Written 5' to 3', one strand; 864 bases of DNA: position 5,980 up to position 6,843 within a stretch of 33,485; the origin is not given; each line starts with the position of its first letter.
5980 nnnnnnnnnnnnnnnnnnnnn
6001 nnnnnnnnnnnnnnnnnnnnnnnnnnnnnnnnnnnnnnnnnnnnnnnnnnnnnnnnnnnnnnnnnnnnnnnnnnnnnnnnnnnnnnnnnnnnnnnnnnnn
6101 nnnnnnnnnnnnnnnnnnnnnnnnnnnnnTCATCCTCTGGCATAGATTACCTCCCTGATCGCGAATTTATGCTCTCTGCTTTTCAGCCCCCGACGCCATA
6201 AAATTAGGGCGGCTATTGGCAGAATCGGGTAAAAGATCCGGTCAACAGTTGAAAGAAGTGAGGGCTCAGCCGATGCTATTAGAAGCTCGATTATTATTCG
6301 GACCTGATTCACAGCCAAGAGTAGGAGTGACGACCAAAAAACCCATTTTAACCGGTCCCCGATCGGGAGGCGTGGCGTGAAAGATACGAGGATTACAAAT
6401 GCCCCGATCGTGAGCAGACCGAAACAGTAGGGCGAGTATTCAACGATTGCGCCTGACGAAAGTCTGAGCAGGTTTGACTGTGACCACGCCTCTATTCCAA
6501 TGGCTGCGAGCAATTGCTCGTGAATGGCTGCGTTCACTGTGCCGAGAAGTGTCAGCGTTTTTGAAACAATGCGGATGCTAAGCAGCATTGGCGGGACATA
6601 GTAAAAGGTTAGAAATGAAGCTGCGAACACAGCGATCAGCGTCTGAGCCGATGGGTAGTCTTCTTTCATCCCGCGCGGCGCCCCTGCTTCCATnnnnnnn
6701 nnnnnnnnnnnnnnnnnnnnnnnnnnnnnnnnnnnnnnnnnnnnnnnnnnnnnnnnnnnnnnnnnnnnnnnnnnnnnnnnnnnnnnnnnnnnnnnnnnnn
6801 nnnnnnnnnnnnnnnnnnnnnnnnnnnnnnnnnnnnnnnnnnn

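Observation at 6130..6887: Dedicated pair: a 73-aa precursor that is almost only signal peptide plus a PEP-CTERM-like tail, coupled to a miniature exosortase/archaeosortase-like protein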

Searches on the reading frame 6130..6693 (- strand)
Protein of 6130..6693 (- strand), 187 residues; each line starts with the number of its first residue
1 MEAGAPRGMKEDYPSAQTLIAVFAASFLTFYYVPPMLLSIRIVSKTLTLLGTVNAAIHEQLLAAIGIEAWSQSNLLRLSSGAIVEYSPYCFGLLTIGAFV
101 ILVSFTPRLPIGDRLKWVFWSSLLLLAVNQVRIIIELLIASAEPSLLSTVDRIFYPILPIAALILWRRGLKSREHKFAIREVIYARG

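Call 3: search_protein_families(library=ncbifam, proteins=[window:6130-6669:-, window:6130-6693:-], max_evalue=10)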
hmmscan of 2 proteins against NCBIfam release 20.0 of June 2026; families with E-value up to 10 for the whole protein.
window:6130-6669:- (179 aa): 5 families
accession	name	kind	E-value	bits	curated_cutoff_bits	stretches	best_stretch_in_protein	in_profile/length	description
NF046081.1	exosort_XrtX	exception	2.2e-05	24.4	170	1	34-144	28-140/168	exosortase X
TIGR04178.1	exo_archaeo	signature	0.00018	21.7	23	1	81-157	6-88/97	exosortase/archaeosortase family protein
NF033505.2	paceosortase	exception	0.0073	16.4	80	1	90-158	72-141/167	pacearchaeosortase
TIGR04175.1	archaeo_artD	exception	0.067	13.2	125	1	62-155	42-136/150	archaeosortase D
NF041736.1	archaeo_artH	equivalog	0.45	10.5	200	1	27-133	40-150/202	archaeosortase H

window:6130-6693:- (187 aa): 5 families
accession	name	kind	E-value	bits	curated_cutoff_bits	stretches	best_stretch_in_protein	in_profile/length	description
NF046081.1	exosort_XrtX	exception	2.6e-05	24.2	170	1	42-152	28-140/168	exosortase X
TIGR04178.1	exo_archaeo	signature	0.0002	21.6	23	1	89-165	6-88/97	exosortase/archaeosortase family protein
NF033505.2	paceosortase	exception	0.0051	16.9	80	1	98-166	72-141/167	pacearchaeosortase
TIGR04175.1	archaeo_artD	exception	0.074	13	125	1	71-163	43-136/150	archaeosortase D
NF041736.1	archaeo_artH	equivalog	0.33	10.9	200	1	35-141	40-150/202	archaeosortase H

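Call 4: search_protein_families(library=pfam, proteins=[window:6130-6669:-, window:6130-6693:-], max_evalue=10)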
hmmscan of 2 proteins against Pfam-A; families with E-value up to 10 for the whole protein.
window:6130-6669:- (179 aa): 0 families

window:6130-6693:- (187 aa): 0 families

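Call 5: find_homologous_proteins(query=window:6130-6693:-, max_evalue=0.001)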
Query window:6130-6693:- (187 aa): 7 proteins with E <= 0.001 among 1223 candidates.
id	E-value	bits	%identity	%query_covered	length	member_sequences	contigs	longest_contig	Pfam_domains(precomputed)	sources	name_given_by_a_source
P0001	4.2e-112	390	99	100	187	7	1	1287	-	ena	-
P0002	2.5e-94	332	83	100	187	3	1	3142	-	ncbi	-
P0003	2.2e-90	319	82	96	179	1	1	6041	-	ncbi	-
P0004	5.1e-80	285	74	100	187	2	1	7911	-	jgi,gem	-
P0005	1.1e-52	196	51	100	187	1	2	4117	-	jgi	jgi:hypothetical protein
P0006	1.9e-44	169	54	78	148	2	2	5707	-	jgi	jgi:exosortase/archaeosortase family protein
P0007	6.3e-41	158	46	96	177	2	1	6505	-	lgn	-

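Call 8: find_encoding_contigs(protein=P0004, flank=6000, max_places=3)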
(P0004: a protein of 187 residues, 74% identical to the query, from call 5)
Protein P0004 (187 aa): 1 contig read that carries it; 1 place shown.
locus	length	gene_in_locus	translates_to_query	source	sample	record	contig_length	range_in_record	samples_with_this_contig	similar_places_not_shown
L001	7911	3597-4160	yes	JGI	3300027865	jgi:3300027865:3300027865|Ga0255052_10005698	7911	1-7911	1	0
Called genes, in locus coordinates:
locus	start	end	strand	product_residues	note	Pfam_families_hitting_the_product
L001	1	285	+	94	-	?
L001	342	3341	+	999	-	PF01411:tRNA-synt_2c, PF07973:tRNA_SAD, PF02272:DHHA1 (weak)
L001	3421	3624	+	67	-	-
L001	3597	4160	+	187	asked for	-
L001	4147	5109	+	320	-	-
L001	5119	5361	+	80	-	-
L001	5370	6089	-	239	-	PF06508:QueC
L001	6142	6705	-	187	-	-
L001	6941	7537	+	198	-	PF13404:HTH_AsnC-type, PF13412:HTH_24, PF01037:AsnC_trans_reg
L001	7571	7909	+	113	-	?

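Call 9: find_encoding_contigs(protein=P0007, flank=6000, max_places=3)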
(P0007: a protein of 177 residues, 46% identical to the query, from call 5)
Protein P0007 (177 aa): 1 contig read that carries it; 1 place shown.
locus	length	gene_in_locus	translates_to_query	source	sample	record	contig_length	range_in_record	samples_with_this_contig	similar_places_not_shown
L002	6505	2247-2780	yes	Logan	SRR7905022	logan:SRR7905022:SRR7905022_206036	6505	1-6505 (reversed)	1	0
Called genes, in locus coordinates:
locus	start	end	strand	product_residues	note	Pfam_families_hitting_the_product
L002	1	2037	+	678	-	?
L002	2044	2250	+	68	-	-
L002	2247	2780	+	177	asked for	-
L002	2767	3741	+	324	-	-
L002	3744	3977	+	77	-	-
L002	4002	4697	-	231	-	PF06508:QueC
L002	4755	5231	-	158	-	-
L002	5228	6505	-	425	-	?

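Call 10: find_encoding_contigs(protein=P0005, flank=6000, max_places=3)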
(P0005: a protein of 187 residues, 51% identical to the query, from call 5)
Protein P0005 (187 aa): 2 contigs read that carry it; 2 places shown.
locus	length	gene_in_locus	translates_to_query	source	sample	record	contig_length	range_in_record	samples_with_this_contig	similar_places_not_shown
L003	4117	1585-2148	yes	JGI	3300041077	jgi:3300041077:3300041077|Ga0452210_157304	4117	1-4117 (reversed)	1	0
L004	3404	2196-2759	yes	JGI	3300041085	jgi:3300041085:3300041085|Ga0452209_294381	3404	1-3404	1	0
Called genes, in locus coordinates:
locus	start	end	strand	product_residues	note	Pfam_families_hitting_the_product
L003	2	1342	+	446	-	?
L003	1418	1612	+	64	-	-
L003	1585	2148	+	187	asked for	-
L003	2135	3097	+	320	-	-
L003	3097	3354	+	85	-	-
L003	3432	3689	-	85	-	PF06508:QueC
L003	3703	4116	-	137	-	?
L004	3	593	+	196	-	?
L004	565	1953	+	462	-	PF07973:tRNA_SAD, PF02272:DHHA1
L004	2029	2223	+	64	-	-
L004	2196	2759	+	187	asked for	-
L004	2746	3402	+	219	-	?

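Call 17: find_related_loci(query=A1, collection=genome_contigs, flank=5000)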
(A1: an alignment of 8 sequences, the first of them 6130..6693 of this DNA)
Query A1 (187 aa) in genome_contigs; peptide patterns used: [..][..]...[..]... (x = any residue, [..] = any of these).
18 stretches matched a pattern; 1 encode a relative of the query (tblastn E <= 1e-3); 1 distinct loci.
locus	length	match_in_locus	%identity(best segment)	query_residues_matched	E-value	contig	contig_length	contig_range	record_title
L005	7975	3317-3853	45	7-187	3e-39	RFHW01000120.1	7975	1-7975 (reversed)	MAG: Methanobacteriota archaeon isolate J060 k99_761523, whole genome shotgun sequence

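Call 20: search_solved_structures(query=A1, max_evalue=10, show_alignments=2)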
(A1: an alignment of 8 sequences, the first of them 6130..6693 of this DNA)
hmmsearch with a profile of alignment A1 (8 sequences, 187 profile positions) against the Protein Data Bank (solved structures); distinct sequences matched with E-value up to 10: 0.

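Call 27: search_protein_representatives(alignment_id=A1)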
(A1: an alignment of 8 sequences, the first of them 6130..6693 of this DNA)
Query: 8 sequences, 187 profile positions. Proteins with E-value up to 0.001 (for the whole library): 17; up to 1e-10: 5; up to 1e-30: 3. The best 17 are listed.
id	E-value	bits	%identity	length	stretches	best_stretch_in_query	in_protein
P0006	2.4e-74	265.3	-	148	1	40-187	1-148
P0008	1.1e-64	233.8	-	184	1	3-185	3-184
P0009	1.2e-37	145.6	-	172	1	17-166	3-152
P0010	3.6e-27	111.4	-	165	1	28-171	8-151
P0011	5.7e-27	110.7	-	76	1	114-187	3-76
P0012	7.5e-10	54.9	-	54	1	135-184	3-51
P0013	2.7e-07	46.6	-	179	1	20-177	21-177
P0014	9.2e-06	41.6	-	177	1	41-169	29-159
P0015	2.2e-05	40.4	-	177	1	27-171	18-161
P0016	3.0e-05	39.9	-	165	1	19-167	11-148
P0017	4.0e-05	39.5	-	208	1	49-155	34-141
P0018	5.7e-05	39.0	-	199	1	19-168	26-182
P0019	7.4e-05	38.6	-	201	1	11-174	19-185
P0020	1.7e-04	37.4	-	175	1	17-169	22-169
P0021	4.8e-04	36.0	-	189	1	27-161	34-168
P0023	6.3e-04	35.6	-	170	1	37-168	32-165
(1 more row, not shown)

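Call 29: search_protein_families(library=ncbifam, proteins=[P0008, P0009, P0010, P0013, P0014, P0015, P0016, P0017, P0018, P0019], max_evalue=0.1)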
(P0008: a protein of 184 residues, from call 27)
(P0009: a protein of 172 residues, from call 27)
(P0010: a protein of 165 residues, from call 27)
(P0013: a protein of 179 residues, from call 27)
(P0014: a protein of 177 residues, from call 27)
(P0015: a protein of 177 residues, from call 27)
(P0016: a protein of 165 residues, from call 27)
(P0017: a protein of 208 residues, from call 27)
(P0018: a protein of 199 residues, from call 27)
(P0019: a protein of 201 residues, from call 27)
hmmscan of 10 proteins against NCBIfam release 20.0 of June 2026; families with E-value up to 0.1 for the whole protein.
P0008 (184 aa): 2 families
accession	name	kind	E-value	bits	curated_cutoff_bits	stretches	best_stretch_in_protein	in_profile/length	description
NF046081.1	exosort_XrtX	exception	1.8e-05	24.7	170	1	17-148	5-136/168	exosortase X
TIGR04178.1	exo_archaeo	signature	0.00053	20.2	23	1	91-160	8-81/97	exosortase/archaeosortase family protein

P0009 (172 aa): 2 families
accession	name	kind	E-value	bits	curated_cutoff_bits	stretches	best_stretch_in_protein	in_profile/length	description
TIGR04144.1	archaeo_VPXXXP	exception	2.5e-05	24.3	150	1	16-143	10-136/156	archaeosortase B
TIGR04178.1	exo_archaeo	signature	0.0013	18.9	23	1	76-154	7-91/97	exosortase/archaeosortase family protein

P0010 (165 aa): 7 families
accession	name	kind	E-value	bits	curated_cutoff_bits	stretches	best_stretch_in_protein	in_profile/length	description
TIGR04178.1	exo_archaeo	signature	1.7e-06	28.2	23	1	68-149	5-94/97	exosortase/archaeosortase family protein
NF046081.1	exosort_XrtX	exception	1e-05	25.5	170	1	29-152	35-161/168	exosortase X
TIGR04293.1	archaeo_artF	exception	0.00015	21.8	150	1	26-119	31-123/166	archaeosortase family protein ArtF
NF033505.2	paceosortase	exception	0.02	15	80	1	38-122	33-116/167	pacearchaeosortase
NF035943.2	exosort_XrtV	exception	0.033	13.4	313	1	38-120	146-231/270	exosortase V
NF046083.1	exosort_XrtY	exception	0.06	13.2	160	1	37-113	56-131/168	exosortase Y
TIGR04128.1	exoso_Fjoh_1448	exception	0.075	13.2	90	1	91-151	108-170/174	exosortase family protein XrtF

P0013 (179 aa): 16 families
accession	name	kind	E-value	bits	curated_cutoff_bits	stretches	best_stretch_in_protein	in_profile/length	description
TIGR04178.1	exo_archaeo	signature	2.8e-13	50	23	1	82-170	1-94/97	exosortase/archaeosortase family protein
TIGR02602.1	8TM_EpsH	subfamily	3.3e-11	43.1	105.55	1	20-167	87-236/241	exosortase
TIGR04177.1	exosort_XrtH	exception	3.6e-10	40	86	1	33-170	10-153/158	exosortase H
TIGR03109.2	exosort_XrtA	exception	2e-08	34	208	1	34-150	114-238/261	exosortase A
NF035943.2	exosort_XrtV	exception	2.3e-07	30.4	313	1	39-164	128-259/270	exosortase V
TIGR04293.1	archaeo_artF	exception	1.7e-06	28.2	150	1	59-166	45-153/166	archaeosortase family protein ArtF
NF046081.1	exosort_XrtX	exception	1.9e-06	27.9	170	1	46-171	33-161/168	exosortase X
NF033505.2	paceosortase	exception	3.3e-06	27.3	80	1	37-167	13-143/167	pacearchaeosortase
TIGR04175.1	archaeo_artD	exception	4.7e-06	26.7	125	1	46-177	20-148/150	archaeosortase D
TIGR04151.1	exosort_VPDSG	exception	7.3e-06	25.6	300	1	16-154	141-282/306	VPDSG-CTERM-specific exosortase XrtC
TIGR04152.1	exosort_VPLPA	exception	3.8e-05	22.9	400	1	27-164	95-236/486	VPLPA-CTERM-specific exosortase XrtD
TIGR04124.1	archaeo_artE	exception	6.7e-05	23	95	1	37-169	18-148/153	archaeosortase family protein ArtE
TIGR04476.1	exosort_XrtN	exception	0.00015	21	200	1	52-172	121-246/406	exosortase N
TIGR04144.1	archaeo_VPXXXP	exception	0.00047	20.1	150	1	58-169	38-150/156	archaeosortase B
TIGR04287.1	exosort_XrtK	exception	0.00051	19.6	55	1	76-156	55-143/163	exosortase K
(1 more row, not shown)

P0014 (177 aa): 13 families
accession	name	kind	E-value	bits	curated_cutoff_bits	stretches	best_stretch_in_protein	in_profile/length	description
NF046081.1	exosort_XrtX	exception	6.7e-11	42.4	170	1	37-164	35-163/168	exosortase X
TIGR04177.1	exosort_XrtH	exception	9.1e-11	42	86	1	27-158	20-153/158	exosortase H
TIGR04178.1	exo_archaeo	signature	1e-09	38.6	23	1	72-161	2-96/97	exosortase/archaeosortase family protein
NF046083.1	exosort_XrtY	exception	5.3e-09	36.2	160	1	11-156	24-165/168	exosortase Y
TIGR04124.1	archaeo_artE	exception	1.2e-08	35.1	95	1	30-150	22-142/153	archaeosortase family protein ArtE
TIGR04300.1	exosort_XrtM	exception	1.1e-07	32.4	125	1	58-157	42-141/150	exosortase family protein XrtM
TIGR04144.1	archaeo_VPXXXP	exception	1.5e-07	31.5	150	1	33-156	27-149/156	archaeosortase B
TIGR04175.1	archaeo_artD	exception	6.5e-06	26.2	125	1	30-153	19-133/150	archaeosortase D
TIGR03109.2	exosort_XrtA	exception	4.3e-05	23.1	208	1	44-157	138-255/261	exosortase A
NF033505.2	paceosortase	exception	7e-05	23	80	1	60-152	47-140/167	pacearchaeosortase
NF033464.1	cyanoexo_CrtC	exception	0.0012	18.5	225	1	39-124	149-238/278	cyanoexosortase C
NF012138.0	exosort_XrtR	exception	0.01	16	150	1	87-146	82-140/160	exosortase R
TIGR04128.1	exoso_Fjoh_1448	exception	0.054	13.7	90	1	49-156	61-168/174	exosortase family protein XrtF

P0015 (177 aa): 14 families
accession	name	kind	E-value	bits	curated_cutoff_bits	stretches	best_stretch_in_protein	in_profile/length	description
NF046081.1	exosort_XrtX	exception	2.1e-10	40.8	170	1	43-170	38-165/168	exosortase X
TIGR04178.1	exo_archaeo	signature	1.9e-09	37.6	23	1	76-161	2-92/97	exosortase/archaeosortase family protein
TIGR04300.1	exosort_XrtM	exception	5.3e-09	36.7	125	1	53-164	35-144/150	exosortase family protein XrtM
TIGR04144.1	archaeo_VPXXXP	exception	1.7e-08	34.6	150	1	46-160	34-149/156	archaeosortase B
NF046083.1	exosort_XrtY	exception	2e-08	34.3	160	1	47-143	55-151/168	exosortase Y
TIGR04177.1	exosort_XrtH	exception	3.5e-08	33.6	86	1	30-165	20-156/158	exosortase H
TIGR04124.1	archaeo_artE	exception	1.6e-05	25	95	1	60-157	49-145/153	archaeosortase family protein ArtE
TIGR04293.1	archaeo_artF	exception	3.1e-05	24.1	150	1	51-159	45-153/166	archaeosortase family protein ArtF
NF033505.2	paceosortase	exception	0.00077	19.6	80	1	64-155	47-139/167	pacearchaeosortase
TIGR03109.2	exosort_XrtA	exception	0.00084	18.8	208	1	19-160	110-254/261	exosortase A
TIGR04128.1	exoso_Fjoh_1448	exception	0.00092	19.5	90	1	90-161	98-166/174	exosortase family protein XrtF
TIGR02602.1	8TM_EpsH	subfamily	0.001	18.7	105.55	1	22-157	91-232/241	exosortase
TIGR04125.1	exosort_PGF_TRM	exception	0.0021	17.5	75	1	12-138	75-205/271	archaeosortase A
NF012138.0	exosort_XrtR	exception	0.049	13.8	150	1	86-153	76-145/160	exosortase R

P0016 (165 aa): 13 families
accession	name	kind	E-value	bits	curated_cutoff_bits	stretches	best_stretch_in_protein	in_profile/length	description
TIGR04175.1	archaeo_artD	exception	7e-12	45.6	125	1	10-157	4-144/150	archaeosortase D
NF046081.1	exosort_XrtX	exception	2.6e-09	37.2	170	1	9-160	5-167/168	exosortase X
TIGR04178.1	exo_archaeo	signature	7.6e-09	35.8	23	1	69-154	4-94/97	exosortase/archaeosortase family protein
TIGR04124.1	archaeo_artE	exception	1.5e-08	34.8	95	1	9-146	10-142/153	archaeosortase family protein ArtE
NF046083.1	exosort_XrtY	exception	1.9e-08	34.3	160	1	36-147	52-163/168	exosortase Y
TIGR04293.1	archaeo_artF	exception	4.5e-06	26.8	150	1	9-157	11-161/166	archaeosortase family protein ArtF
NF033505.2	paceosortase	exception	7.5e-05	22.9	80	1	15-149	15-142/167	pacearchaeosortase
TIGR02602.1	8TM_EpsH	subfamily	0.00052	19.6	105.55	1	21-147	101-232/241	exosortase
TIGR04476.1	exosort_XrtN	exception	0.0025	17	200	1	13-159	99-250/406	exosortase N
TIGR04489.1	exosort_XrtO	exception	0.019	13.8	250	1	33-120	130-221/451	exosortase O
TIGR04128.1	exoso_Fjoh_1448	exception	0.039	14.1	90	0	8-155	12-172/174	exosortase family protein XrtF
NF045528.1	heimosortase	equivalog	0.06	13.3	130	1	68-147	88-175/199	heimdallarchaeosortase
NF008210.0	PRK10973.1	equivalog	0.093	12.4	297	1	49-149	65-163/281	sn-glycerol-3-phosphate ABC transporter permease UgpE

P0017 (208 aa): 16 families
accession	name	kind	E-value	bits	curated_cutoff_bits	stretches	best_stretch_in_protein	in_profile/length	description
TIGR04177.1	exosort_XrtH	exception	3.8e-13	49.7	86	1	33-159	26-154/158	exosortase H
TIGR04178.1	exo_archaeo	signature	9.4e-12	45.1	23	1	71-159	1-94/97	exosortase/archaeosortase family protein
NF046081.1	exosort_XrtX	exception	1.2e-11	44.8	170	1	32-163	30-162/168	exosortase X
TIGR04300.1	exosort_XrtM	exception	1.8e-11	44.7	125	1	56-160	40-144/150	exosortase family protein XrtM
TIGR04124.1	archaeo_artE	exception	6.3e-08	32.8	95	1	33-157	25-149/153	archaeosortase family protein ArtE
TIGR04144.1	archaeo_VPXXXP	exception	5.7e-07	29.6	150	1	35-156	29-149/156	archaeosortase B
TIGR03109.2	exosort_XrtA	exception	7e-07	28.9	208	1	29-158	126-256/261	exosortase A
NF046083.1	exosort_XrtY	exception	1.5e-06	28.2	160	1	41-153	52-164/168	exosortase Y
TIGR02602.1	8TM_EpsH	subfamily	3.7e-05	23.3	105.55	1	29-159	107-240/241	exosortase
NF033505.2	paceosortase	exception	4e-05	23.8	80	1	55-153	42-141/167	pacearchaeosortase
TIGR04175.1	archaeo_artD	exception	4.2e-05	23.6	125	1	49-153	33-134/150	archaeosortase D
TIGR04125.1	exosort_PGF_TRM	exception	7.5e-05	22.3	75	1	30-127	101-200/271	archaeosortase A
NF038142.1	exosort_XrtW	exception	0.00081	17.8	425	1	9-127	110-231/494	exosortase W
TIGR03110.1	exosort_Gpos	exception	0.0058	16.6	102.75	1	55-157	77-174/187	exosortase family protein XrtG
NF012138.0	exosort_XrtR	exception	0.0064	16.6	150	1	96-150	92-146/160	exosortase R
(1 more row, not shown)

P0018 (199 aa): 12 families
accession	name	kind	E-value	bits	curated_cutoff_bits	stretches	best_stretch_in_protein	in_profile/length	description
TIGR04178.1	exo_archaeo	signature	9.6e-10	38.6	23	1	93-181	1-92/97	exosortase/archaeosortase family protein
TIGR03110.1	exosort_Gpos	exception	1.7e-09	37.8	102.75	1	26-181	23-177/187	exosortase family protein XrtG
NF046081.1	exosort_XrtX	exception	1.8e-09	37.7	170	1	27-188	4-166/168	exosortase X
TIGR04293.1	archaeo_artF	exception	4.4e-08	33.3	150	1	30-176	12-151/166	archaeosortase family protein ArtF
TIGR04175.1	archaeo_artD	exception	4.9e-08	33.1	125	1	30-183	5-141/150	archaeosortase D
TIGR04144.1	archaeo_VPXXXP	exception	1.1e-06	28.7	150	1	30-181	4-150/156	archaeosortase B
NF045528.1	heimosortase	equivalog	1.6e-06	28.3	130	2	99-151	92-143/199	heimdallarchaeosortase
TIGR04124.1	archaeo_artE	exception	3.8e-06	27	95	1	33-184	7-151/153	archaeosortase family protein ArtE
NF058601.1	ActlTfSucTMsmeg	equivalog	0.00093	17.7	1275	1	11-151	83-216/723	acetyltransferase SucT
NF012138.0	exosort_XrtR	exception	0.011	15.9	150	1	82-186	51-158/160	exosortase R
TIGR03109.2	exosort_XrtA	exception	0.015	14.7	208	1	41-181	117-256/261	exosortase A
TIGR04128.1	exoso_Fjoh_1448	exception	0.024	14.8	90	1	27-182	8-170/174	exosortase family protein XrtF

P0019 (201 aa): 12 families
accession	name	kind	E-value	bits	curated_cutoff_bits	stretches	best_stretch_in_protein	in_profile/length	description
TIGR03110.1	exosort_Gpos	exception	1e-09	38.6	102.75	1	38-177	37-176/187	exosortase family protein XrtG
TIGR04178.1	exo_archaeo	signature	2.1e-08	34.3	23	1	92-180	3-94/97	exosortase/archaeosortase family protein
TIGR03109.2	exosort_XrtA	exception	6.4e-08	32.3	208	1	33-181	112-259/261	exosortase A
TIGR04175.1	archaeo_artD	exception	2.5e-06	27.5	125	1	69-178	38-139/150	archaeosortase D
NF046081.1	exosort_XrtX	exception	4e-06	26.8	170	1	25-184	5-165/168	exosortase X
TIGR02602.1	8TM_EpsH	subfamily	3e-05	23.7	105.55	1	28-176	88-235/241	exosortase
TIGR03762.1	archaeo_artC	exception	0.00011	22.1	100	1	26-175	112-270/274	archaeosortase C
TIGR04293.1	archaeo_artF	exception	0.00017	21.6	150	1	34-173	16-151/166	archaeosortase family protein ArtF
TIGR04128.1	exoso_Fjoh_1448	exception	0.00044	20.5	90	1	54-182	44-173/174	exosortase family protein XrtF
TIGR04300.1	exosort_XrtM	exception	0.0037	17.7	125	1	87-183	52-144/150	exosortase family protein XrtM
TIGR04152.1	exosort_VPLPA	exception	0.0037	16.4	400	1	54-189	116-253/486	VPLPA-CTERM-specific exosortase XrtD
NF012138.0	exosort_XrtR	exception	0.004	17.3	150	1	102-170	77-145/160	exosortase R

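Call 40: find_homologous_proteins(query=A2, max_evalue=0.001)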
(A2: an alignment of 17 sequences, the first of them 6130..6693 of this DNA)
Query A2 (17 sequences) (187 aa, profile of the alignment): 8 proteins with E <= 0.001 among 8000 candidates.
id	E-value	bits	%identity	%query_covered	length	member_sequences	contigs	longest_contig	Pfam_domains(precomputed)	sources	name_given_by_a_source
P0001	2.1e-64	234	99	100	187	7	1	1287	-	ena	-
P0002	3.0e-61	224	83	100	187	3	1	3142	-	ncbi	-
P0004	6.2e-61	223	74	100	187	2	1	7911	-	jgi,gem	-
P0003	1.3e-58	216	82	96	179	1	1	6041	-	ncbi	-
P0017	4.6e-44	168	30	57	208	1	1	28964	PF09721.16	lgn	-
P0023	7.6e-42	161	23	60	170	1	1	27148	PF09721.16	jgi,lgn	jgi:exosortase/archaeosortase family protein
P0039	1.7e-23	101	25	70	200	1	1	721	PF09721.16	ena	-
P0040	1.1e-10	59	32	25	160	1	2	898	PF09721.16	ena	-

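Call 47: predict_structure(alignment_id=A4)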
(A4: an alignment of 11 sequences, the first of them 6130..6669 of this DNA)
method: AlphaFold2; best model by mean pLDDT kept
length: 179 residues; sequences in the alignment: 11
mean_pLDDT: 80.1   pTM: 0.69
mean pLDDT of the five models: 80.1, 79.9, 79.3, 78.6, 78.1
residues with pLDDT >= 90: 37; 70-90: 118; 50-70: 9; < 50: 15
segments of 3 or more residues with pLDDT < 50: 167-179
pLDDT, mean of each block of 10 residues (from residue 1): 64 75 74 84 91 92 91 85 81 82 85 91 90 86 85 86 60 39
secondary structure, 60 per line:
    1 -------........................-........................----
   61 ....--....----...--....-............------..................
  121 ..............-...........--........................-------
elements in order: H8-31 H33-56 E61-64 E67-70 E75-77 H80-83 H85-96 H103-134 H136-146 H149-172
